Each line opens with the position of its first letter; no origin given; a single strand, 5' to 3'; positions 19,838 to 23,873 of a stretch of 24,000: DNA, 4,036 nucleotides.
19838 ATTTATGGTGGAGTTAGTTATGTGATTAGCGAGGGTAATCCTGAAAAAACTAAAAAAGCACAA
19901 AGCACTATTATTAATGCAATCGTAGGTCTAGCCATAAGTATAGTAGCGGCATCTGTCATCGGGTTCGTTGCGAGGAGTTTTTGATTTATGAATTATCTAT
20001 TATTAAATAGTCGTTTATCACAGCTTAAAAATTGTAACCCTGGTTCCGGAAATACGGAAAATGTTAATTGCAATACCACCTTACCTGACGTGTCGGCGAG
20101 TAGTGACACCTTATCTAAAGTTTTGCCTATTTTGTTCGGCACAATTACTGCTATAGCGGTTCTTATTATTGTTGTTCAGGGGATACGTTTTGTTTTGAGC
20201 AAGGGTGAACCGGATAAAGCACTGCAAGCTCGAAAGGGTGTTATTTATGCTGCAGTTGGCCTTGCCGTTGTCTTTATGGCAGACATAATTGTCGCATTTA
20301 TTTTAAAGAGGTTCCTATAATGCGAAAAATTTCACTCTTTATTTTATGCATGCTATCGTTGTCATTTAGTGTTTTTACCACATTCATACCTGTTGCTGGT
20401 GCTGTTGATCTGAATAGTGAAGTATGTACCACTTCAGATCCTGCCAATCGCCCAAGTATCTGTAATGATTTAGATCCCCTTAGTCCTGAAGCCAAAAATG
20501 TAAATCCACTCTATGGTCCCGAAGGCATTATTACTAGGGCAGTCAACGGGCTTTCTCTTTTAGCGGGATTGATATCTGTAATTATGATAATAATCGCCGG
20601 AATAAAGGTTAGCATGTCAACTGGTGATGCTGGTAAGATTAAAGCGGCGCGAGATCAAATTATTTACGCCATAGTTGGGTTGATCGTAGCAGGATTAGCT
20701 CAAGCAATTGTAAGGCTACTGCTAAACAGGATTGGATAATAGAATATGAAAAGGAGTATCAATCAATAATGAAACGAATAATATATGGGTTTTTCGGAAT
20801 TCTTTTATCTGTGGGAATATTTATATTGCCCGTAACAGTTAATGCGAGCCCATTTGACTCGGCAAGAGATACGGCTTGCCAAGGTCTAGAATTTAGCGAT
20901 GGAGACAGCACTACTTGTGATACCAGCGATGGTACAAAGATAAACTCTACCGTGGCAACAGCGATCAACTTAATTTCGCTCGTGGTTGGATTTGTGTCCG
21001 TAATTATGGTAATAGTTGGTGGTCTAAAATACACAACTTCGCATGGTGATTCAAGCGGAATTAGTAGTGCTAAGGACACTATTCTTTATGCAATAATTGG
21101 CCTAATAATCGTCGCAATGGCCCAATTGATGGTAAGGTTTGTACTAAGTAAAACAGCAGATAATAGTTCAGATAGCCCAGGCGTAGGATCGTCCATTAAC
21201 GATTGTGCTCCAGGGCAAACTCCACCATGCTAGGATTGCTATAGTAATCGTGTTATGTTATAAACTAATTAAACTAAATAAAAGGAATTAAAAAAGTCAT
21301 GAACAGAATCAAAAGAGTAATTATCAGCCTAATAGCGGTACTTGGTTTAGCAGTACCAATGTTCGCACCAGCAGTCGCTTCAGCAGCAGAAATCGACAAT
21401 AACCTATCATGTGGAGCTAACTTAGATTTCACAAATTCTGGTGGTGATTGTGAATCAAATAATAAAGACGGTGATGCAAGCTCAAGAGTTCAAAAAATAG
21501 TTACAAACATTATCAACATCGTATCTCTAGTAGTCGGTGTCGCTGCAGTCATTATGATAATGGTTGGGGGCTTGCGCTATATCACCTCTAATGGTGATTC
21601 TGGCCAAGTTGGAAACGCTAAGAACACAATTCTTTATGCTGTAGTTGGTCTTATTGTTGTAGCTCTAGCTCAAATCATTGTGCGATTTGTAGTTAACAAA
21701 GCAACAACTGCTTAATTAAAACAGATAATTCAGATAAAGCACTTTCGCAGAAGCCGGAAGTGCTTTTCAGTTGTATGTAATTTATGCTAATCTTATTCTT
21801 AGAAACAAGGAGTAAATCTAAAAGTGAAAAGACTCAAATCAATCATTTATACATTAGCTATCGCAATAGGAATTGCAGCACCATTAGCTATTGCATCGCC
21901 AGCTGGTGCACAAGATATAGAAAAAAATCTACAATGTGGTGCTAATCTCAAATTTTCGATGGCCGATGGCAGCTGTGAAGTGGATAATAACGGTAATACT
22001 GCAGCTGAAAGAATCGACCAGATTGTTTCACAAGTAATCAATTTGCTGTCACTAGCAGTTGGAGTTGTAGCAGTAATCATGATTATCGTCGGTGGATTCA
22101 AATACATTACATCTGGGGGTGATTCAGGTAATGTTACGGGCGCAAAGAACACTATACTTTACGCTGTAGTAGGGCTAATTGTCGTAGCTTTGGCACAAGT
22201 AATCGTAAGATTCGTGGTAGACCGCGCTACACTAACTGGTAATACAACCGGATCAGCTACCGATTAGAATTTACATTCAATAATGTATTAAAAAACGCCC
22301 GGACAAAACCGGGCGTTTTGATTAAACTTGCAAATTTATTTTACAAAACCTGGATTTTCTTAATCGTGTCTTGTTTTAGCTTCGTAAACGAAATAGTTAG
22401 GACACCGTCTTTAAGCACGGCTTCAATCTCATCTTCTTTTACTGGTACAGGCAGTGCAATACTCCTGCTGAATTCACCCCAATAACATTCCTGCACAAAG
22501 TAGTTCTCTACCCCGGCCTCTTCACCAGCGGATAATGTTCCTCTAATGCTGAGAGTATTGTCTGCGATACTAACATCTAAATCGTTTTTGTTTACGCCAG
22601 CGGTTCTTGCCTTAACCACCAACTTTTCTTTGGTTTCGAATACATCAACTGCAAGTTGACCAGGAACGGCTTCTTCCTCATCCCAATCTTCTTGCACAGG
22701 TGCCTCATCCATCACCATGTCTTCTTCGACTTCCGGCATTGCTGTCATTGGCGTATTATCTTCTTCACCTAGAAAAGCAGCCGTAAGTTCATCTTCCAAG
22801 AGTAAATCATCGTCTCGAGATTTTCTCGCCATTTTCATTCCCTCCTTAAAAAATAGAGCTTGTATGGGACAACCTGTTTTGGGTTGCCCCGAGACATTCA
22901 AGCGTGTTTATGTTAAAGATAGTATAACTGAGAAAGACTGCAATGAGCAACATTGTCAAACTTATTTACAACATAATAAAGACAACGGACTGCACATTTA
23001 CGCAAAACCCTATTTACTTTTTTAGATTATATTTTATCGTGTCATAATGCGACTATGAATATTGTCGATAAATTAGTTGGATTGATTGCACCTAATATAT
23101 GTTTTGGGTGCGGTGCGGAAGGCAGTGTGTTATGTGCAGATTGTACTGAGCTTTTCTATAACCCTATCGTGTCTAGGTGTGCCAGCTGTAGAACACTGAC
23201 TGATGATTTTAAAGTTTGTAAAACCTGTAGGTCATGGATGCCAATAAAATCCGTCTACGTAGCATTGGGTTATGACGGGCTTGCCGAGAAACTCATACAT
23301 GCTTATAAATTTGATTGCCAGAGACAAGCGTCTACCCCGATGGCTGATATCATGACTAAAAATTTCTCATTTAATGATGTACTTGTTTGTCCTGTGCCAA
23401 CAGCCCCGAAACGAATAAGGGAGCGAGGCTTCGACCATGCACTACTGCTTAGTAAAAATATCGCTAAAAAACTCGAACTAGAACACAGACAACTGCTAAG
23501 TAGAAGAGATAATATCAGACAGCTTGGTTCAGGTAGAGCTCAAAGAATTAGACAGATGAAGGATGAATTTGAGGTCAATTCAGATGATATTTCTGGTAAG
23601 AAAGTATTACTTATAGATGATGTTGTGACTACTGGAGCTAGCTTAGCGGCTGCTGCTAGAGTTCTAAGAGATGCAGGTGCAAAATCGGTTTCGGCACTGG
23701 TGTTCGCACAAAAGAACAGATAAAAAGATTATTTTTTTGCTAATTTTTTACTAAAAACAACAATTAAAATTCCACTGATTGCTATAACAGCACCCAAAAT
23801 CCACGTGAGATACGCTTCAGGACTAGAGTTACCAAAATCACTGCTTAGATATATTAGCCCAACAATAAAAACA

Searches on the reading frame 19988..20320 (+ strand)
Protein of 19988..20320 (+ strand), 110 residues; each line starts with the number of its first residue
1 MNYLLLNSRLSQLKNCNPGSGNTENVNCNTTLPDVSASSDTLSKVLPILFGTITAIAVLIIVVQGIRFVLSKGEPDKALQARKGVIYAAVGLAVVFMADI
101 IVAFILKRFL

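Call 63: search_protein_families(library=pfam, proteins=[window:19988-20320:+], max_evalue=0.01)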
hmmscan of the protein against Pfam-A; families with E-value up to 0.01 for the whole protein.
window:19988-20320:+ (110 aa): 5 families
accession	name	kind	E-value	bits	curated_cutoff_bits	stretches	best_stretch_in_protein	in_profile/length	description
PF18895.5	T4SS_pilin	-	1.9e-10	41.1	26.6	1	38-105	5-71/71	Type IV secretion system pilin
PF19607.4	DUF6112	-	0.0002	21.5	25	1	37-98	11-73/88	Family of unknown function (DUF6112)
PF04956.18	TrbC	-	0.00027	21.5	27.9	1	39-105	38-98/98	TrbC/VIRB2 pilin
PF04290.18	DctQ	-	0.0051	17.2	28.3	1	41-108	60-129/132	Tripartite ATP-independent periplasmic transporters, DctQ component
PF14293.11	YWFCY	-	0.0058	17.1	24.4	1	49-105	55-111/144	YWFCY protein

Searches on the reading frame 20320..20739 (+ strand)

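Call 63: search_protein_families(library=pfam, proteins=[window:20320-20739:+], max_evalue=0.01)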
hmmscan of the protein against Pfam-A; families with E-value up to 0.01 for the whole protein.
window:20320-20739:+ (139 aa): 2 families
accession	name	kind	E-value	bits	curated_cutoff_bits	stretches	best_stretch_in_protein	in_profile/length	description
PF18895.5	T4SS_pilin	-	1.2e-10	41.8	26.6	1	68-134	6-71/71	Type IV secretion system pilin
PF04956.18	TrbC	-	0.001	19.7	27.9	1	68-133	38-97/98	TrbC/VIRB2 pilin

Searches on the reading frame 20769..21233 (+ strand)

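Call 63: search_protein_families(library=pfam, proteins=[window:20769-21233:+], max_evalue=0.01)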
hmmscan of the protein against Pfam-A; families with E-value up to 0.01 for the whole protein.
window:20769-21233:+ (154 aa): 2 families
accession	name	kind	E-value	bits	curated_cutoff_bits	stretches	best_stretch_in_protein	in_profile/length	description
PF18895.5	T4SS_pilin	-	2.3e-09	37.6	26.6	1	57-125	4-71/71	Type IV secretion system pilin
PF03994.20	DUF350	-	0.0066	17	26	0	61-127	43-98/133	Domain of Unknown Function (DUF350)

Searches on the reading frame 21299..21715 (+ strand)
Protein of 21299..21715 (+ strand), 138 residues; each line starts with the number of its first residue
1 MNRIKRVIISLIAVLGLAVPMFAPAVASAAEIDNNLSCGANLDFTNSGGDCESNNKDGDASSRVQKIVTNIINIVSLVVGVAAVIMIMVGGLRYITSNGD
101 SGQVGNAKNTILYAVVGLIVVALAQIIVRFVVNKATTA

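Call 63: search_protein_families(library=pfam, proteins=[window:21299-21715:+], max_evalue=0.01)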
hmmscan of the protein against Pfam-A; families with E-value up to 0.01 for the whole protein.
window:21299-21715:+ (138 aa): 1 family
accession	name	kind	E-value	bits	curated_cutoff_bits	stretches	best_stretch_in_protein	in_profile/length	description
PF18895.5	T4SS_pilin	-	7.5e-14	52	26.6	1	63-131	4-71/71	Type IV secretion system pilin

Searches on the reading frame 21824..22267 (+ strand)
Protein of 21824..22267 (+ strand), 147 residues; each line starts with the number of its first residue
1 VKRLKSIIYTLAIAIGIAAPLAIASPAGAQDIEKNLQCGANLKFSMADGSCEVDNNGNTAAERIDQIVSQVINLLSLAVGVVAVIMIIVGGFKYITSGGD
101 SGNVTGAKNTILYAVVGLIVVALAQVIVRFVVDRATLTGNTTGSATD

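Call 63: search_protein_families(library=pfam, proteins=[window:21824-22267:+], max_evalue=0.01)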
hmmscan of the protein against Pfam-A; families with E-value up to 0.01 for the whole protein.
window:21824-22267:+ (147 aa): 3 families
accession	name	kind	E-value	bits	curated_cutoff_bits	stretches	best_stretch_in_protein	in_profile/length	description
PF18895.5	T4SS_pilin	-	9.1e-14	51.7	26.6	1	62-131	3-71/71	Type IV secretion system pilin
PF04956.18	TrbC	-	3e-05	24.6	27.9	1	57-130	34-97/98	TrbC/VIRB2 pilin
PF04290.18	DctQ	-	0.0066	16.8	28.3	1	63-134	56-129/132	Tripartite ATP-independent periplasmic transporters, DctQ component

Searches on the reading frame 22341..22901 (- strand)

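Call 63: search_protein_families(library=pfam, proteins=[window:22341-22901:-], max_evalue=0.01)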
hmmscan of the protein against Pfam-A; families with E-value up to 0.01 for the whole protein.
window:22341-22901:- (186 aa): 2 families
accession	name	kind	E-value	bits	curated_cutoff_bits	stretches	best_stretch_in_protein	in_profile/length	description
PF00011.27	HSP20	-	5.1e-18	65.5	20.8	1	87-185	2-101/102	Hsp20/alpha crystallin family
PF17886.7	ArsA_HSP20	-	1.4e-06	28.2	22.5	1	93-172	3-63/63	HSP20-like domain found in ArsA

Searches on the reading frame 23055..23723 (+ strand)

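Call 63: search_protein_families(library=pfam, proteins=[window:23055-23723:+], max_evalue=0.01)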
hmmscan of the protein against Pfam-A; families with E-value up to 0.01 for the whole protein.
window:23055-23723:+ (222 aa): 4 families
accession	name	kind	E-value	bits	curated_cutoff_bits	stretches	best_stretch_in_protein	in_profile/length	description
PF00156.33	Pribosyltran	-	1.5e-10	41.1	26.3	1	133-221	44-127/158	Phosphoribosyl transferase domain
PF14681.12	UPRTase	-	0.00017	21.6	27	1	153-211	92-150/206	Uracil phosphoribosyltransferase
PF18912.6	DZR_2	-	0.00028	21.1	27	0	40-65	8-35/56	Double zinc ribbon domain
PF14572.12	Pribosyl_synth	-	0.0014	19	27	1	177-215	79-117/184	Phosphoribosyl synthetase-associated domain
